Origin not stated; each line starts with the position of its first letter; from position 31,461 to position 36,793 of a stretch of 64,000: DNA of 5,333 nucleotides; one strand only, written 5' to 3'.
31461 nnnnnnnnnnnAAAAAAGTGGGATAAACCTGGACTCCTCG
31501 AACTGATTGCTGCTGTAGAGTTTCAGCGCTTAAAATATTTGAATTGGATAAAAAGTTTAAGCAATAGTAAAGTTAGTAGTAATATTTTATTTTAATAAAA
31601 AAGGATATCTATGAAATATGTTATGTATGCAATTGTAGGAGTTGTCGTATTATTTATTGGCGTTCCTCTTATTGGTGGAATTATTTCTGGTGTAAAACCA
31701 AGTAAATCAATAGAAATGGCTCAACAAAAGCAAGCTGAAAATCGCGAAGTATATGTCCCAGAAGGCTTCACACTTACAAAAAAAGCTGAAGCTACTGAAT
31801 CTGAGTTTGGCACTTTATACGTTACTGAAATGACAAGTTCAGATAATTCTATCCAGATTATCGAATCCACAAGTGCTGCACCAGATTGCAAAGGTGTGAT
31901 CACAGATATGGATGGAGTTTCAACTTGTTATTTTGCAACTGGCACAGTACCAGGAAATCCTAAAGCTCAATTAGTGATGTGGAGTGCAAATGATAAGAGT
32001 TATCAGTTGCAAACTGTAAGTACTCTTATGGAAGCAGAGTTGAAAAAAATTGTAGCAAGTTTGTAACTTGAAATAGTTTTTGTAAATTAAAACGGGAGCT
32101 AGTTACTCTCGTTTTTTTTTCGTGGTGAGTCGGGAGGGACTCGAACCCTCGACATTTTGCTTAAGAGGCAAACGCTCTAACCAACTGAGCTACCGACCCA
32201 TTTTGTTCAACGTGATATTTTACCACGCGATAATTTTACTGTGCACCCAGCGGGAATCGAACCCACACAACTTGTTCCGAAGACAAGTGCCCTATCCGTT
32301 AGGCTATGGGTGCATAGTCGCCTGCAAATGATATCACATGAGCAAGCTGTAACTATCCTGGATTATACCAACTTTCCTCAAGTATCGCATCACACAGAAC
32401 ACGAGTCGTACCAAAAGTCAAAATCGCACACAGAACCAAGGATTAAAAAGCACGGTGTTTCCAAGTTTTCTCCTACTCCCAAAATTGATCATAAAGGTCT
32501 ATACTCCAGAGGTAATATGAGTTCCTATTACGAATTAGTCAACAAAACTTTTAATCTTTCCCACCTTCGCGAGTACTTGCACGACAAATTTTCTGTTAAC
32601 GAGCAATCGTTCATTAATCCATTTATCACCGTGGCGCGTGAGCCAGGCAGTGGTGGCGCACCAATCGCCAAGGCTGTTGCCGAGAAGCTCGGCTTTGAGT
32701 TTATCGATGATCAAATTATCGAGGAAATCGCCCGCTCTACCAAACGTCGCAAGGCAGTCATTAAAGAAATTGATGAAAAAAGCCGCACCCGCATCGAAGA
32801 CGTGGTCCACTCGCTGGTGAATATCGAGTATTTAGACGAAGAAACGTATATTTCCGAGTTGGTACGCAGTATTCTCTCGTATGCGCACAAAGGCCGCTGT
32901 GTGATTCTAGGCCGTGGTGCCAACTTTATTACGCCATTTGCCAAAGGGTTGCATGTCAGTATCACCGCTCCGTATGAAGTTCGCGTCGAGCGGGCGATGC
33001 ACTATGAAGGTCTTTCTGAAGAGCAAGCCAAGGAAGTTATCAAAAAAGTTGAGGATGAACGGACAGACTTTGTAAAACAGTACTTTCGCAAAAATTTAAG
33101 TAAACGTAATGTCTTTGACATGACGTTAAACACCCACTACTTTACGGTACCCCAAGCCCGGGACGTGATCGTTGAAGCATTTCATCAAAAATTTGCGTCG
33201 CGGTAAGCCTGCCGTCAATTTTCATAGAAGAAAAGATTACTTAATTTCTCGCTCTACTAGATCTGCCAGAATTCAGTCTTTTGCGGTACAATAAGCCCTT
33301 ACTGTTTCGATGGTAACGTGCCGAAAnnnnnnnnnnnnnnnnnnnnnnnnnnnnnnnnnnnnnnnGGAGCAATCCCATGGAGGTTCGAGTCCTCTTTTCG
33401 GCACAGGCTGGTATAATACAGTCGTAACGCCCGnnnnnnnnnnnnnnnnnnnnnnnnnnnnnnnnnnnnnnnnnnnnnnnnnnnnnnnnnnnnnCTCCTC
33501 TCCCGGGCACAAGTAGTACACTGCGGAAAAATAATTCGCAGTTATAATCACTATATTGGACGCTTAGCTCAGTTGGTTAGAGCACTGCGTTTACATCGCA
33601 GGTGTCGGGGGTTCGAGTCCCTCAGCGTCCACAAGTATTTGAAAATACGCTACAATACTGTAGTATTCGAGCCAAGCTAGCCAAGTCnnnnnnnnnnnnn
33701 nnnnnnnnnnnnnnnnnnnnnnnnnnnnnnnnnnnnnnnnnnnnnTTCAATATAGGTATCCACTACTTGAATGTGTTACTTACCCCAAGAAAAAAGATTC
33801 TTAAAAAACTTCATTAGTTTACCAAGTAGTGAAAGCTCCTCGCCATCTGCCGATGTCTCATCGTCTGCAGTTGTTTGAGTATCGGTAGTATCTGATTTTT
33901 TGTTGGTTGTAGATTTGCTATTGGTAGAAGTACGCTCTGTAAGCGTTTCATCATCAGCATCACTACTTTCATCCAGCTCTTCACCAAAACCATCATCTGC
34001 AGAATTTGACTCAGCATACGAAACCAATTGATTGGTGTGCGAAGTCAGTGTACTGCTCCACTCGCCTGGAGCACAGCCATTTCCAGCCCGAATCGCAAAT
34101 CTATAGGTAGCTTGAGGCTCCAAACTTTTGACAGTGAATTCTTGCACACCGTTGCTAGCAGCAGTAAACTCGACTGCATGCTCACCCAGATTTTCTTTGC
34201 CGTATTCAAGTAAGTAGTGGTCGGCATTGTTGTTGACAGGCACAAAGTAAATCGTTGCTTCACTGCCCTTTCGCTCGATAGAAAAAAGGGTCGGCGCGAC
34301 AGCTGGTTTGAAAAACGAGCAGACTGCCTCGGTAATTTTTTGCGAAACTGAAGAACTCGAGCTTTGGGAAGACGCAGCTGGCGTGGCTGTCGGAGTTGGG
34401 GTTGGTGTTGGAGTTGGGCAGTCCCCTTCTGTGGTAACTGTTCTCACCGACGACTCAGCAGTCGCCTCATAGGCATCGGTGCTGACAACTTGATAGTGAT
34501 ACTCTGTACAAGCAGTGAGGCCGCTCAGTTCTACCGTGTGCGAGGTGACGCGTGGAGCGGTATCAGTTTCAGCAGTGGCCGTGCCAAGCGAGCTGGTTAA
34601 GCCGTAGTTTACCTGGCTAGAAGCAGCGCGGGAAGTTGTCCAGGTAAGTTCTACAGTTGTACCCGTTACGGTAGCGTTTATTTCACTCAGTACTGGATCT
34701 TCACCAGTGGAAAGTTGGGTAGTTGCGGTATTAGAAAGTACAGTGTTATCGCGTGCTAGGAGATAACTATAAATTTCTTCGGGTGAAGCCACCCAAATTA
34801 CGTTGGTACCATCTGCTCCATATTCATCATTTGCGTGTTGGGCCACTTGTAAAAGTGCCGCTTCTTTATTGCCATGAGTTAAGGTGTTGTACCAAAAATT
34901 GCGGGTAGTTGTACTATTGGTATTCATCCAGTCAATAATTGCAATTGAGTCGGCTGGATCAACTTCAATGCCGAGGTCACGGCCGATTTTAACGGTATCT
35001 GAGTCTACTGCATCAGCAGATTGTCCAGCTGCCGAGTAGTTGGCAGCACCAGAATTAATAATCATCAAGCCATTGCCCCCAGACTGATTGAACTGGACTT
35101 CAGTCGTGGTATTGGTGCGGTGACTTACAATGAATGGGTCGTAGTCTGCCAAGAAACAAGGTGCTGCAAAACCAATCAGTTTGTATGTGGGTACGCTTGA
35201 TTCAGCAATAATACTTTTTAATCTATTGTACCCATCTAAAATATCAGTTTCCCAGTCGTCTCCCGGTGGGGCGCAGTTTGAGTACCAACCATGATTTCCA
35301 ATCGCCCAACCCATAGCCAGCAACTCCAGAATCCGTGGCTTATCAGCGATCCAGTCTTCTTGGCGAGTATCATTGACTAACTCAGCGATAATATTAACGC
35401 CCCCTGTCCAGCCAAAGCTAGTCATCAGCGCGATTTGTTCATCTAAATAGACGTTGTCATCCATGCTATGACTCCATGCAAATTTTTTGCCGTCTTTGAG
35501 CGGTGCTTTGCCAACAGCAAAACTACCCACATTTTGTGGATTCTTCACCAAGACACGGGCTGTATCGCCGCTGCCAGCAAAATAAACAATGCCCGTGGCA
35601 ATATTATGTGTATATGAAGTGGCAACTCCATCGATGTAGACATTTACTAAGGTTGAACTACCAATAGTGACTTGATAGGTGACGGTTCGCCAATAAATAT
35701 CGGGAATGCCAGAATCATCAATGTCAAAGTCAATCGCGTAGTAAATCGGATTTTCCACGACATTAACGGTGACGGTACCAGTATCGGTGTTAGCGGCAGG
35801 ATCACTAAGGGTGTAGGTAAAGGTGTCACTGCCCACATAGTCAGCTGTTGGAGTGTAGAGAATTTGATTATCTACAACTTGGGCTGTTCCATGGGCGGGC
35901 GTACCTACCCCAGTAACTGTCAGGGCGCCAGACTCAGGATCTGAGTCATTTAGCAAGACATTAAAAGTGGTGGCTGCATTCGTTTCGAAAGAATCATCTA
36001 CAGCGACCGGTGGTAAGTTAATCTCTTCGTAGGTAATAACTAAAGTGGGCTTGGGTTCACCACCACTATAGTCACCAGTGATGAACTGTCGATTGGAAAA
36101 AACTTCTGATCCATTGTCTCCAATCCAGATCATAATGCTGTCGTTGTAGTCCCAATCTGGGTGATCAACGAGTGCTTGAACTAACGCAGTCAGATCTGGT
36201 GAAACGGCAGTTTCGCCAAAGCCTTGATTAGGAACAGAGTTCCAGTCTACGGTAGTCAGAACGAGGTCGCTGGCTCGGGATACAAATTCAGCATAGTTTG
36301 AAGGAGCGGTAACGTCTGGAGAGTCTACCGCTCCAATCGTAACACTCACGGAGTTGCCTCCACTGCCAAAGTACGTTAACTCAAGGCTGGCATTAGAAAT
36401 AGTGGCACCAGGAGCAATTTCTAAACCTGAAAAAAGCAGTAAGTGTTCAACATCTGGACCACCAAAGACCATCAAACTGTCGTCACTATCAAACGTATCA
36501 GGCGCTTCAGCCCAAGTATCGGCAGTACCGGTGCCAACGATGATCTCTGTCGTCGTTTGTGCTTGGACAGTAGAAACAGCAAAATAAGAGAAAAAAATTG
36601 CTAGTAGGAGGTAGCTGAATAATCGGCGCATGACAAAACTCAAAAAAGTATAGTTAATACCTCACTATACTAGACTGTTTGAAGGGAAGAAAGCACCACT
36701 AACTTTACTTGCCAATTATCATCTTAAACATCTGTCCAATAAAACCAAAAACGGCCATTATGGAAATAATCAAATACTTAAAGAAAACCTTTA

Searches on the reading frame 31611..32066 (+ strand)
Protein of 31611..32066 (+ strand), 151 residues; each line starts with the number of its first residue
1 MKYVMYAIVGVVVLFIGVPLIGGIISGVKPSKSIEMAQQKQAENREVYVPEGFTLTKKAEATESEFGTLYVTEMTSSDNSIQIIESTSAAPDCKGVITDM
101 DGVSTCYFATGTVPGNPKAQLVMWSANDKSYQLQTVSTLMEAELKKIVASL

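Call 32: search_protein_families(library=pfam, proteins=[window:31611-32066:+], max_evalue=0.000001)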
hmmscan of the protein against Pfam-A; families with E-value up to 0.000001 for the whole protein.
window:31611-32066:+ (151 aa): 0 families

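Call 47: search_protein_families(library=pfam, proteins=[window:31611-32066:+], max_evalue=0.001)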
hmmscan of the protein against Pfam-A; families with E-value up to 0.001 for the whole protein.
window:31611-32066:+ (151 aa): 1 family
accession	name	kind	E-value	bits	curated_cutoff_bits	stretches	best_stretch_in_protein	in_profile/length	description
PF14285.11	DUF4367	-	0.00056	20.8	22.1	0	48-151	6-110/110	Domain of unknown function (DUF4367)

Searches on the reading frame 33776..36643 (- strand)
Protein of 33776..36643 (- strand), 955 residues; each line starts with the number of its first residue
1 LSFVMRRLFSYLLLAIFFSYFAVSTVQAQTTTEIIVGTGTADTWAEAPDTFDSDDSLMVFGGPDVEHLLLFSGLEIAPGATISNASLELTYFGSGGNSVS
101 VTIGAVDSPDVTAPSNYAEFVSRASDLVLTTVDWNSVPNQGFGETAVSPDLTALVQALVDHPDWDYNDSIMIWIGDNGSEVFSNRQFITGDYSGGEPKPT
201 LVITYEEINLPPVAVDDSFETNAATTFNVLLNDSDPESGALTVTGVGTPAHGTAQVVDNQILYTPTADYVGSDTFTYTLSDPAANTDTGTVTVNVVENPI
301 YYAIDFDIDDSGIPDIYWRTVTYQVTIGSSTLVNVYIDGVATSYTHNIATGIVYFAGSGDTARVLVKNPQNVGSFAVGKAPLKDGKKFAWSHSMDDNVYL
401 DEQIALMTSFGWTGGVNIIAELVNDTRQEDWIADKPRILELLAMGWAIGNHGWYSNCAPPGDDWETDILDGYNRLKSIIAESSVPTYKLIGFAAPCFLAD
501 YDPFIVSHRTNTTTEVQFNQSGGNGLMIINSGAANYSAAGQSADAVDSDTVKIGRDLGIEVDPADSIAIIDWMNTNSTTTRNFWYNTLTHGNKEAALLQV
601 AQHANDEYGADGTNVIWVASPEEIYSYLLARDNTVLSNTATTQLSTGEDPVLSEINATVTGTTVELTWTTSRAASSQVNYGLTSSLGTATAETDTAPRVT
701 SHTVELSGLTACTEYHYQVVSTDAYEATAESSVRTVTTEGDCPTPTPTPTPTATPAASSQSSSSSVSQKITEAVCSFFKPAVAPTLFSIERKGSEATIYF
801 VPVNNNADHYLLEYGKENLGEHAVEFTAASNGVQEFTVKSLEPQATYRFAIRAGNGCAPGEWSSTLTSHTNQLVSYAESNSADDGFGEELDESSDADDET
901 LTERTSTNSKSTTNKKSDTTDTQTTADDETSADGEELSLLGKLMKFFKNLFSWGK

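Call 32: search_protein_families(library=pfam, proteins=[window:33776-36643:-], max_evalue=0.000001)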
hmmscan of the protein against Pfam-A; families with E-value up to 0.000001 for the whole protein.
window:33776-36643:- (955 aa): 5 families
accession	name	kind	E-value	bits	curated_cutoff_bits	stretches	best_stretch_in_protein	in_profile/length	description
PF17963.7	Big_9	-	3.7e-20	73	23.6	1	209-294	1-89/89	Bacterial Ig domain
PF17803.7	Cadherin_4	-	5.9e-12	46.4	25.1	1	200-257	2-64/71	Bacterial cadherin-like domain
PF00041.27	fn3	-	2.6e-11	44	25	0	783-867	2-82/84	Fibronectin type III domain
PF17892.7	Cadherin_5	-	8e-11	42.1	26.5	1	211-295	4-97/98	Cadherin-like domain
PF16656.11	Pur_ac_phosph_N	-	1.4e-08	35.6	30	1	655-738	4-93/93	Purple acid Phosphatase, N-terminal domain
